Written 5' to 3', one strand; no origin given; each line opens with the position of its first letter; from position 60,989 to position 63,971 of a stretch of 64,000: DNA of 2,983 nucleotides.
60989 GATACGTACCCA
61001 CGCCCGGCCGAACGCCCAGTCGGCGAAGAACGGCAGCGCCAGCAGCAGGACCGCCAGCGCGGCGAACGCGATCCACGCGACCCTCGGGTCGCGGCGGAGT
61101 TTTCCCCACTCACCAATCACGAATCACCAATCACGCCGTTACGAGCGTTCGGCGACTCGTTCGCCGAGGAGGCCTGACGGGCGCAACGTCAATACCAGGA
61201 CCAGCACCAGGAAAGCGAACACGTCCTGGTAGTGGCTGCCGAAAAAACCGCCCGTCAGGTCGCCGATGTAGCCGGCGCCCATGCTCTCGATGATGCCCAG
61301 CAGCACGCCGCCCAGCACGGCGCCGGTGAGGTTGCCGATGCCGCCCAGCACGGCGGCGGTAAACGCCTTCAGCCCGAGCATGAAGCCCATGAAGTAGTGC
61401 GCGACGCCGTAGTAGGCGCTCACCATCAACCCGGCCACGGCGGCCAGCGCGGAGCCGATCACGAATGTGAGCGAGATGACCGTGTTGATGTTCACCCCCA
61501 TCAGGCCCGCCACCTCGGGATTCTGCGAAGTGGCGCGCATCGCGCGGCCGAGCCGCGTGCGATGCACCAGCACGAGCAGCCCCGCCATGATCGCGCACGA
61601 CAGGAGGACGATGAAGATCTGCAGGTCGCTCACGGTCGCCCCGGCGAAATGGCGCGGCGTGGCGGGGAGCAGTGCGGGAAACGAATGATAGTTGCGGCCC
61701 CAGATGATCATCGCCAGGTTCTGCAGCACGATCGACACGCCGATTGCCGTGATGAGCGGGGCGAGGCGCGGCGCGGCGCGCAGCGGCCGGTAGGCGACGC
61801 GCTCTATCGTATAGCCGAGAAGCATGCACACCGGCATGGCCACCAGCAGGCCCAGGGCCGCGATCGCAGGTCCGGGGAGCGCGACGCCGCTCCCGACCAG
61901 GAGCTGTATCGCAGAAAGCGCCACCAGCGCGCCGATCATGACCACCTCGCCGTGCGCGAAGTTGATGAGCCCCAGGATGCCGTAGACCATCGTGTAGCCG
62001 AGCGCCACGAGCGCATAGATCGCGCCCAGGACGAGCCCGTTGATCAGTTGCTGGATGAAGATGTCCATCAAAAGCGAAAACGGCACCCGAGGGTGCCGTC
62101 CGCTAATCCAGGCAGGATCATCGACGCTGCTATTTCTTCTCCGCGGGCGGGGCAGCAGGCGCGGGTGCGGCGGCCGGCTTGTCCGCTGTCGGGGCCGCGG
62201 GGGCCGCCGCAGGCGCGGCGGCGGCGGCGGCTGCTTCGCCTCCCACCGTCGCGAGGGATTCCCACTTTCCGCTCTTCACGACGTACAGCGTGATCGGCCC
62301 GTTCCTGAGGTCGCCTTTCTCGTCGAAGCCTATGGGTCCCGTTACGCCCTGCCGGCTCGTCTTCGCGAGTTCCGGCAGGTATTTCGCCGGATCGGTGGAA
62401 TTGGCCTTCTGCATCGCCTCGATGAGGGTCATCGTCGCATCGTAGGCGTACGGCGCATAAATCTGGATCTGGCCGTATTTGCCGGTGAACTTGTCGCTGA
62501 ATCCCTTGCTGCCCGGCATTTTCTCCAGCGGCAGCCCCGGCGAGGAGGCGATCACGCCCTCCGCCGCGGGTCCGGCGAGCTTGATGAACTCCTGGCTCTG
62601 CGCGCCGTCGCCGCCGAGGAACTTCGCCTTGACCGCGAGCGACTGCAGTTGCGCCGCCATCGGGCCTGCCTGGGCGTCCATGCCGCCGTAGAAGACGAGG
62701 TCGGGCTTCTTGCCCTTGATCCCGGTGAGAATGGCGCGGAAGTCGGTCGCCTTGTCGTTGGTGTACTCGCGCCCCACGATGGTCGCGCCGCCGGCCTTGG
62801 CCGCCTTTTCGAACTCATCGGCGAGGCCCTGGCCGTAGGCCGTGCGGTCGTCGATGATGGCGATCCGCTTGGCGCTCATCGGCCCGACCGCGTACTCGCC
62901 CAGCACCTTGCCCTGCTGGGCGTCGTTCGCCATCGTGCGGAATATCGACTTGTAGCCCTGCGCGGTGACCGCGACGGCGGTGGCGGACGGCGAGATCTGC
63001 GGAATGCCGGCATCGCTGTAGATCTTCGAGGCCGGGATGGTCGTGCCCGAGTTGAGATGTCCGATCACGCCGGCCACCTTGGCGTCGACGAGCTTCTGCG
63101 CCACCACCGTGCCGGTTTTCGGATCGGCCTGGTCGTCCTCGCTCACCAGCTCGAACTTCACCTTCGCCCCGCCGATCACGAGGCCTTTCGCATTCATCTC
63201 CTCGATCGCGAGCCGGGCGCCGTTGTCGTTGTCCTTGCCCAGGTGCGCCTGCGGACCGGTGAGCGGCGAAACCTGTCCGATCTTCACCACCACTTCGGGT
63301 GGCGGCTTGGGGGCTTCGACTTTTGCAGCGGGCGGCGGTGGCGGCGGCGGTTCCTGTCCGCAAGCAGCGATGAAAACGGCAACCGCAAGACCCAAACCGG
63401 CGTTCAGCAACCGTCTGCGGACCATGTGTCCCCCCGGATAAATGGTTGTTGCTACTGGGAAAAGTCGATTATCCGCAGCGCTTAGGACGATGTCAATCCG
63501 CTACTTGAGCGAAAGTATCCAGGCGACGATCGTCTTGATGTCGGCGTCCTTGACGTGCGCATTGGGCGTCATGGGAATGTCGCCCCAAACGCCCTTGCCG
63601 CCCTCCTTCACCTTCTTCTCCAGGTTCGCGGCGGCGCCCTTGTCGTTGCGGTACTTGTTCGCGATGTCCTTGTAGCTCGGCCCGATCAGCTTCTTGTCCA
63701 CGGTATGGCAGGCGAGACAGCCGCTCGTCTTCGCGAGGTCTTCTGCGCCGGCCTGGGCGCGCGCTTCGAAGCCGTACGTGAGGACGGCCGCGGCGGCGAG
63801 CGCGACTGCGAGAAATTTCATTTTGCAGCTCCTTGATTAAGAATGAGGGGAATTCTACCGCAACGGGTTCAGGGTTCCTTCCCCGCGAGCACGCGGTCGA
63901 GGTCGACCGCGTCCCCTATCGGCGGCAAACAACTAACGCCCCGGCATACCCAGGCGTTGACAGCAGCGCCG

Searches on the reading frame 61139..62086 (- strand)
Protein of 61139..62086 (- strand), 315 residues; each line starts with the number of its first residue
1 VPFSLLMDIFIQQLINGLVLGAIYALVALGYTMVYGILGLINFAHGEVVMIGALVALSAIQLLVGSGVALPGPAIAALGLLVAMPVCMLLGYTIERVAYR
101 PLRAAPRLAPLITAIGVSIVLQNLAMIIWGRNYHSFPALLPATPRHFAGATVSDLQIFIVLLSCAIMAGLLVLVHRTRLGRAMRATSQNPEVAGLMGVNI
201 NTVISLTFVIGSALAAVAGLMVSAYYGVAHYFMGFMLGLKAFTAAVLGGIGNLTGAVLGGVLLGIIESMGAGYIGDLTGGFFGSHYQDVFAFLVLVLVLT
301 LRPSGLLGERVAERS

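Call 12: search_protein_families(library=pfam, proteins=[window:61139-62086:-], max_evalue=0.001)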
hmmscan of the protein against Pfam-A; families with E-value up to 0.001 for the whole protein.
window:61139-62086:- (315 aa): 1 family
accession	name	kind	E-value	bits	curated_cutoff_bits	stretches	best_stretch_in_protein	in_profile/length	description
PF02653.21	BPD_transp_2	-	1.7e-47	162.3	26.8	1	14-299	2-269/269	Branched-chain amino acid transport system / permease component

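Call 65: search_protein_families(library=ncbifam, proteins=[window:61139-62086:-], max_evalue=0.00001)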
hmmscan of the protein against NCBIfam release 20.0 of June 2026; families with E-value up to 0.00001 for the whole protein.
window:61139-62086:- (315 aa): 9 families
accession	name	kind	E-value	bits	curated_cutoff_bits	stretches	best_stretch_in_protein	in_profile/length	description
NF008011.0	PRK10740.1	equivalog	1.1e-72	245.3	379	1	9-312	7-305/308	high-affinity branched-chain amino acid ABC transporter permease LivH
TIGR03409.1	urea_trans_UrtB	equivalog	3.5e-44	151.6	250.3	1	12-310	2-289/291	urea ABC transporter permease subunit UrtB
TIGR03622.1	urea_t_UrtB_arc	equivalog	3.5e-26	92.1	374.25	1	22-308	12-278/284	urea ABC transporter, permease protein UrtB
NF040906.3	GguB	equivalog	1.6e-10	40.7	450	1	156-267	225-341/375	multiple monosaccharide ABC transporter permease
NF007014.0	PRK09478.1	equivalog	8.2e-09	35.2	386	1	12-274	40-306/336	galactose/methyl galactoside ABC transporter permease MglC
NF008630.0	PRK11618.1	equivalog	1.1e-07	31.4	363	1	14-268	36-281/331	galactofuranose ABC transporter, permease protein YjfF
NF011612.1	PRK15038.1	equivalog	9.3e-07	28.3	500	1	37-262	48-268/322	autoinducer 2 ABC transporter permease LsrD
NF011961.0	PRK15432.1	equivalog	3e-06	26.7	388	1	22-268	45-277/344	autoinducer 2 ABC transporter permease LsrC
TIGR03408.1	urea_trans_UrtC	equivalog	3.6e-06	26.9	296.2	1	159-277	171-290/313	urea ABC transporter permease subunit UrtC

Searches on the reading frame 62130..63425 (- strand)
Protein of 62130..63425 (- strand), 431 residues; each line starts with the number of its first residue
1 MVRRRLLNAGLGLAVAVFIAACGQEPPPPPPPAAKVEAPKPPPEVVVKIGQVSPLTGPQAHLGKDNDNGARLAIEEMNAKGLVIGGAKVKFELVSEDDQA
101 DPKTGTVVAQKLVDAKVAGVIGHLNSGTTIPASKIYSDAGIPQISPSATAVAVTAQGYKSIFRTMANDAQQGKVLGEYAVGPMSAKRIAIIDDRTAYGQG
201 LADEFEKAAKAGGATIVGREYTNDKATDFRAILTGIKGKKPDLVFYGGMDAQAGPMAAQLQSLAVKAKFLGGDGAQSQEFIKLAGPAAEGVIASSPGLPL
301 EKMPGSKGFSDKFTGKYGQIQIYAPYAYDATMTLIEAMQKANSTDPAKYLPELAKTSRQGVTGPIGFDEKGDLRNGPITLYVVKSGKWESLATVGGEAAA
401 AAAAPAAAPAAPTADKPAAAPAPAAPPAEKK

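Call 12: search_protein_families(library=pfam, proteins=[window:62130-63425:-], max_evalue=0.001)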
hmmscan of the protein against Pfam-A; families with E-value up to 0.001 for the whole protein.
window:62130-63425:- (431 aa): 3 families
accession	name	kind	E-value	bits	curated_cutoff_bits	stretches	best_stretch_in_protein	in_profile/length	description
PF13458.12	Peripla_BP_6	-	3.1e-60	205.1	31.7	1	47-385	2-341/343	Periplasmic binding protein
PF01094.35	ANF_receptor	-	1.2e-25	90.7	25.4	1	69-376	5-343/353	Receptor family ligand binding region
PF13433.12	Peripla_BP_5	-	3.8e-12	46.4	27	2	160-369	109-322/363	Periplasmic binding protein domain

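Call 65: search_protein_families(library=ncbifam, proteins=[window:62130-63425:-], max_evalue=0.00001)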
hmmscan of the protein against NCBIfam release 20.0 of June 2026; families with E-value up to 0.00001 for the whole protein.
window:62130-63425:- (431 aa): 3 families
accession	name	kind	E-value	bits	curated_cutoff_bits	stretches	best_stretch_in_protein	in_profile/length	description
NF011933.0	PRK15404.1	subfamily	3.1e-70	237.1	477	1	47-381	27-358/370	high-affinity branched-chain amino acid ABC transporter substrate-binding protein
TIGR03407.1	urea_ABC_UrtA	exception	1.4e-10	40.7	492.75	1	47-370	1-327/361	urea ABC transporter substrate-binding protein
TIGR03669.1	urea_ABC_arch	equivalog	6.7e-09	35.2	494.8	1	48-345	2-297/375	urea ABC transporter substrate-binding protein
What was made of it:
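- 58538..63425 (-): HAAT-family (liv-type) ABC transporter genes: livK-like SBP 62130..63425, livH 61139..62086, livM 60020..61120, livG 59235..60023, livF 58538..59242. They are co-directional and contiguous with the HK. NCBIfam best hits are Liv families, all below the equivalog cut-offs (call 65).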

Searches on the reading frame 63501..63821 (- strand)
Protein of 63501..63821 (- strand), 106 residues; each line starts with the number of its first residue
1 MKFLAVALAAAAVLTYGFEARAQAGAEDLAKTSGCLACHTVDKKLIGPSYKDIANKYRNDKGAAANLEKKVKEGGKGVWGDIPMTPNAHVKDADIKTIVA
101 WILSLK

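Call 84: search_protein_families(library=pfam, proteins=[window:63501-63821:-], max_evalue=0.00001)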
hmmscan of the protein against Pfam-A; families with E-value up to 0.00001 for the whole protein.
window:63501-63821:- (106 aa): 1 family
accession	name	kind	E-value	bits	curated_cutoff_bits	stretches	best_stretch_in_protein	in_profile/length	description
PF00034.26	Cytochrom_C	-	1e-10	43.2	21.3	1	28-106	6-90/90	Cytochrome c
